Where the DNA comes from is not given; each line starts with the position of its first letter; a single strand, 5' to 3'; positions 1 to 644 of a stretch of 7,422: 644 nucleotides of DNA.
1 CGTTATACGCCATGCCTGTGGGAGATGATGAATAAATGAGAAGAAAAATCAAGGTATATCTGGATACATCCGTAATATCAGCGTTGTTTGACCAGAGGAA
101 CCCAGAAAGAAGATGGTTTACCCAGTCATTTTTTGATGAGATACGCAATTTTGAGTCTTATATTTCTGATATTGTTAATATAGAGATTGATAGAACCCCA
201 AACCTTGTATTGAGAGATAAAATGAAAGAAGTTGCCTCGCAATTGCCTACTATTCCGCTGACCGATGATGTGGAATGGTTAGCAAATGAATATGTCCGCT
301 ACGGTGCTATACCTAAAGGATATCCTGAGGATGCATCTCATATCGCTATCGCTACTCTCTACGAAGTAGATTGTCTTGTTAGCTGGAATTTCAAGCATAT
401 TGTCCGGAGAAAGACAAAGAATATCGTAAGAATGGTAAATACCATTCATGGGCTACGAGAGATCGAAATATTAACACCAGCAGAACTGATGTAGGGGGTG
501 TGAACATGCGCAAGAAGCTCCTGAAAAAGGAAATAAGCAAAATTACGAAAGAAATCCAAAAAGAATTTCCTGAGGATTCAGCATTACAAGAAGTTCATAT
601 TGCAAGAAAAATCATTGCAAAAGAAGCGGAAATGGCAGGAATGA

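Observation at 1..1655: Tandem gene-plus-structured-element units look like integron cassettes with attC sites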

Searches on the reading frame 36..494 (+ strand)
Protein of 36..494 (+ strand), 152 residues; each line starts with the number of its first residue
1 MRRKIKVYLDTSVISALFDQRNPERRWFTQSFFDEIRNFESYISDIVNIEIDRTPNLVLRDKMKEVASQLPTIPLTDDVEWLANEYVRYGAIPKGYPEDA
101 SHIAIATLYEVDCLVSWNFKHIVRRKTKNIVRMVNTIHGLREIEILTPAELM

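Call 4: search_protein_families(library=pfam, proteins=[window:36-494:+], max_evalue=0.1)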
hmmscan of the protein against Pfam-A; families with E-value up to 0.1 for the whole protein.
window:36-494:+ (152 aa): 1 family
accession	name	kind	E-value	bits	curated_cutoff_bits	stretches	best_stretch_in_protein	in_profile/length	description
PF01850.27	PIN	-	0.00014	22.9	23.6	1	7-112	1-106/120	PIN domain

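Call 8: find_encoding_contigs(protein=window:36-494:+, flank=10000, max_places=6)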
Protein window:36-494:+ (152 aa): no gene with exactly this product is on record in the collection.

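Call 15: find_homologous_proteins(query=window:36-494:+)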
Query window:36-494:+ (152 aa): 1471 proteins with E <= 0.001 among 1492 candidates; the best 120 are listed.
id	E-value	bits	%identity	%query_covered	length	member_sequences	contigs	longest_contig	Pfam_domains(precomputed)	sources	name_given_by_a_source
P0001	2.2e-74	266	78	100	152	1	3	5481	-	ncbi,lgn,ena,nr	ncbi:MAG: PIN domain-containing protein [candidate division Zixibacteria bacterium]|nr:PIN domain-co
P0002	8.1e-74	264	77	100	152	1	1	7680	-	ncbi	-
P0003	6.8e-73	261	76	100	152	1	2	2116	-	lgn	-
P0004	1.3e-72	260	74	100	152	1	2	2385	PF01850.28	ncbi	-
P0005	2.6e-65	237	72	100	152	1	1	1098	PF01850.28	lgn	-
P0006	7.0e-65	235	67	100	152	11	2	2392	PF01850.28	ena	-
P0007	1.9e-64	234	69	100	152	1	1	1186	PF01850.28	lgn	-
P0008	2.3e-64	234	68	100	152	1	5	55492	PF01850.28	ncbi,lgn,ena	-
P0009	5.5e-64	233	67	100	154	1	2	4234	PF01850.28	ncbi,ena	-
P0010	1.1e-63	232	68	99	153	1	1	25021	PF01850.28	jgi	jgi:predicted nucleic acid-binding protein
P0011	1.1e-63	231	68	100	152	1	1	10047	PF01850.28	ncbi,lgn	-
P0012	1.4e-63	231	68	100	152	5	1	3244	PF01850.28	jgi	-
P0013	1.8e-63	231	68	100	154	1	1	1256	PF01850.28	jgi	-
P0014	1.9e-63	231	67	100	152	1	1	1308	PF01850.28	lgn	-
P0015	5.2e-63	229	66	100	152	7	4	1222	PF01850.28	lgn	-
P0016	1.4e-62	228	68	100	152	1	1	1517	PF01850.28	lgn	-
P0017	2.5e-62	227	67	100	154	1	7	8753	PF01850.28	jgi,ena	jgi:predicted nucleic acid-binding protein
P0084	2.5e-58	214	63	100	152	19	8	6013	PF01850.28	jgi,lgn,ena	-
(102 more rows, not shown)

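Call 16: find_encoding_contigs(protein=P0001, flank=10000, max_places=4)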
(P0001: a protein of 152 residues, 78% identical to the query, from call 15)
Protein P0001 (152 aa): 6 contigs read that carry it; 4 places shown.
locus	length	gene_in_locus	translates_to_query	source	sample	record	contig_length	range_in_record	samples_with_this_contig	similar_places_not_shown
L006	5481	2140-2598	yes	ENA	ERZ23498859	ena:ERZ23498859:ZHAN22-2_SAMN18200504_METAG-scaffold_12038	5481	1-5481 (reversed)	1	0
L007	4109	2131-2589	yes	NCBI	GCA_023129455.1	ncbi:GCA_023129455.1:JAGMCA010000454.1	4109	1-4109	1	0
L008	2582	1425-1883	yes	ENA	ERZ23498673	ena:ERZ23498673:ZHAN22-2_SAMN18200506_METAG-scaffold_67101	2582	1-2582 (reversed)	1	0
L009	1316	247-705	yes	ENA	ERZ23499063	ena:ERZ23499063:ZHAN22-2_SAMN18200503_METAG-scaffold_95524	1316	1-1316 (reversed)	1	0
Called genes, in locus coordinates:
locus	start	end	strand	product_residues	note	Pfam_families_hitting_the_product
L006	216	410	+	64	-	-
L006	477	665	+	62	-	-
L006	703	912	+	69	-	PF05016:ParE_toxin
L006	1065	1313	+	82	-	PF01016:Ribosomal_L27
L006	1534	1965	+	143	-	-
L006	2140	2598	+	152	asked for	-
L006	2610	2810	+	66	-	-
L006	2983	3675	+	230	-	-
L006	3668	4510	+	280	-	PF05681:Fumerase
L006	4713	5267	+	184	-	PF05683:Fumerase_C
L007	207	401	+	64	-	-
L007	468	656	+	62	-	-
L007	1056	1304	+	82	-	PF01016:Ribosomal_L27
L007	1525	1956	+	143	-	-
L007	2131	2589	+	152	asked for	-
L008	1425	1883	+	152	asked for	-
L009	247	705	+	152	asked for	-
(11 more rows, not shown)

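Call 17: find_encoding_contigs(protein=P0002, flank=10000, max_places=3)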
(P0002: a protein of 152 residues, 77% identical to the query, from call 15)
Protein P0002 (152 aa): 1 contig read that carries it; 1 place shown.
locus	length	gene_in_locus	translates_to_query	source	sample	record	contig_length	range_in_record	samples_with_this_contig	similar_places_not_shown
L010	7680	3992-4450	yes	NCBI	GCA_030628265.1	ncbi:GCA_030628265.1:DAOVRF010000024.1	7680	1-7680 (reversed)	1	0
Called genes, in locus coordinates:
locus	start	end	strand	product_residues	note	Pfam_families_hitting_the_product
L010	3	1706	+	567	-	?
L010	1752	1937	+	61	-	-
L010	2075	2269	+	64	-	-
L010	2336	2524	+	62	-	-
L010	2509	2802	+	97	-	PF05016:ParE_toxin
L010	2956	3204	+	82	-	PF01016:Ribosomal_L27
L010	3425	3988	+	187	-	-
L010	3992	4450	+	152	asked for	-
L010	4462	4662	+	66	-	-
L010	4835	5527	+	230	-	-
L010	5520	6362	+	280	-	PF05681:Fumerase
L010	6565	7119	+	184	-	PF05683:Fumerase_C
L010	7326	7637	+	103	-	-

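Call 18: find_encoding_contigs(protein=P0008, flank=10000, max_places=3)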
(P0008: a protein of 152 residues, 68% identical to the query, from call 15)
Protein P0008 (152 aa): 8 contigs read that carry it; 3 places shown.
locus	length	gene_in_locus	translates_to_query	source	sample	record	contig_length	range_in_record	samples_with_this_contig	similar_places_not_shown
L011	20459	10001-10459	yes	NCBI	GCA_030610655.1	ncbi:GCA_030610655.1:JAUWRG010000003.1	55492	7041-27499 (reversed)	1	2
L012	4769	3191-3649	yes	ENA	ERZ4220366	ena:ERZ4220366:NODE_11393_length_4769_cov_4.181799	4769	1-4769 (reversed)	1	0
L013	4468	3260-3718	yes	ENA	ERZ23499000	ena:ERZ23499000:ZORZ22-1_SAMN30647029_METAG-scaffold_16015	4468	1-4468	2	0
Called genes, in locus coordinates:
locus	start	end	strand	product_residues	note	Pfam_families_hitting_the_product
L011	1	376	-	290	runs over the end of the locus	PF18754:Nmad3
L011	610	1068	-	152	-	-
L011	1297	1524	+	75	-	-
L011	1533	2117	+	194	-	-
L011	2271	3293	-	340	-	-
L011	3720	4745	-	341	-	PF01118:Semialdhyde_dh, PF22698:Semialdhyde_dhC_1, PF02774:Semialdhyde_dhC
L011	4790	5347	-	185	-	PF06262:Zincin_1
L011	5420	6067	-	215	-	PF00730:HhH-GPD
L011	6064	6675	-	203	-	PF00300:His_Phos_1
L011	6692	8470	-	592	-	PF00999:Na_H_Exchanger, PF02254:TrkA_N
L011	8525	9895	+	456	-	PF01523:PmbA_TldD_1st, PF19290:PmbA_TldD_2nd (weak), PF19289:PmbA_TldD_3rd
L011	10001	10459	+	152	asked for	PF01850:PIN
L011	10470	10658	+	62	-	-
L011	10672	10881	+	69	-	PF19289:PmbA_TldD_3rd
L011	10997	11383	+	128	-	-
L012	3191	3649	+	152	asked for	PF01850:PIN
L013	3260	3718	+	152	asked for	PF01850:PIN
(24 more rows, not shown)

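Call 20: list_cluster_members(proteins=[window:36-494:+, window:861-1319:+, window:1679-2047:+, window:2403-3422:+, window:3628-4905:-, window:4910-5809:-, window:5824-6684:-, window:6728-7192:-])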
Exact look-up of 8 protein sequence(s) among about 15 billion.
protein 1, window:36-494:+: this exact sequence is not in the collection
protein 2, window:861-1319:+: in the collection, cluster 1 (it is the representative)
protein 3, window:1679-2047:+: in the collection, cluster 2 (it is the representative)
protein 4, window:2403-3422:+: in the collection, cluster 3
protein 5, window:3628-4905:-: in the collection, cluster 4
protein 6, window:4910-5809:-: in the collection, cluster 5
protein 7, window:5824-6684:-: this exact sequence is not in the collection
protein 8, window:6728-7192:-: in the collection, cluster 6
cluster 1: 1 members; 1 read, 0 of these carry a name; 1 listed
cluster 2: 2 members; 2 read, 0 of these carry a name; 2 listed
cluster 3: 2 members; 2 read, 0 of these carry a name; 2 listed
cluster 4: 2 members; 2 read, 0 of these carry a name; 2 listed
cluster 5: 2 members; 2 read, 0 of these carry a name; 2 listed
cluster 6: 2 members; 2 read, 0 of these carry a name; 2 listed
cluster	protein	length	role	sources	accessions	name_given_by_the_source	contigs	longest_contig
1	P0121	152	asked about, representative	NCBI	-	-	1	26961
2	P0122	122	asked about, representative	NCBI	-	-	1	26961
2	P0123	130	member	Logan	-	-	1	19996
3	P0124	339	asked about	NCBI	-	-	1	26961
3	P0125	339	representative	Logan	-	-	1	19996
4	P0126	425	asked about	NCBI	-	-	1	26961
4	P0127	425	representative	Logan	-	-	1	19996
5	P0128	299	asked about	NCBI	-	-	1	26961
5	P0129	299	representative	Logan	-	-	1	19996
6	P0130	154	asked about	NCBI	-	-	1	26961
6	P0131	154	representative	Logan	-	-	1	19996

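Call 22: find_encoding_contigs(protein=P0123, flank=10000, max_places=3)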
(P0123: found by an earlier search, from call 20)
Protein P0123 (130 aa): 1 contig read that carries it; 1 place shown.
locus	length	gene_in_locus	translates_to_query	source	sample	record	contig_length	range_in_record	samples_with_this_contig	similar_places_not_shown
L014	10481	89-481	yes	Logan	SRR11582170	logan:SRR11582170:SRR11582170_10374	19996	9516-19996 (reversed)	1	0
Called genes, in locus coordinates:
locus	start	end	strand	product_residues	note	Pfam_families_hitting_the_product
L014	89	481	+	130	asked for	-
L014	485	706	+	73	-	-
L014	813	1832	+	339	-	PF08240:ADH_N, PF01262:AlaDh_PNT_C, PF00107:ADH_zinc_N, PF13602:ADH_zinc_N_2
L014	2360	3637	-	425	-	PF12698:ABC2_membrane_3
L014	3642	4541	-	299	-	PF00005:ABC_tran, PF13304:AAA_21, PF13732:DrrA1-3_C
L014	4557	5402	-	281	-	PF01370:Epimerase, PF04321:RmlD_sub_bind, PF07993:NAD_binding_4 (faint), PF02719:Polysacc_synt_2, PF16363:GDP_Man_Dehyd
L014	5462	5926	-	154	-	PF01980:TrmO_N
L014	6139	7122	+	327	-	PF01926:MMR_HSR1, PF02421:FeoB_N, PF02824:TGS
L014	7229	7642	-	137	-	PF09520:HinfI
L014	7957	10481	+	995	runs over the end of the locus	PF21445:ADDB_N, PF12705:PDDEXK_1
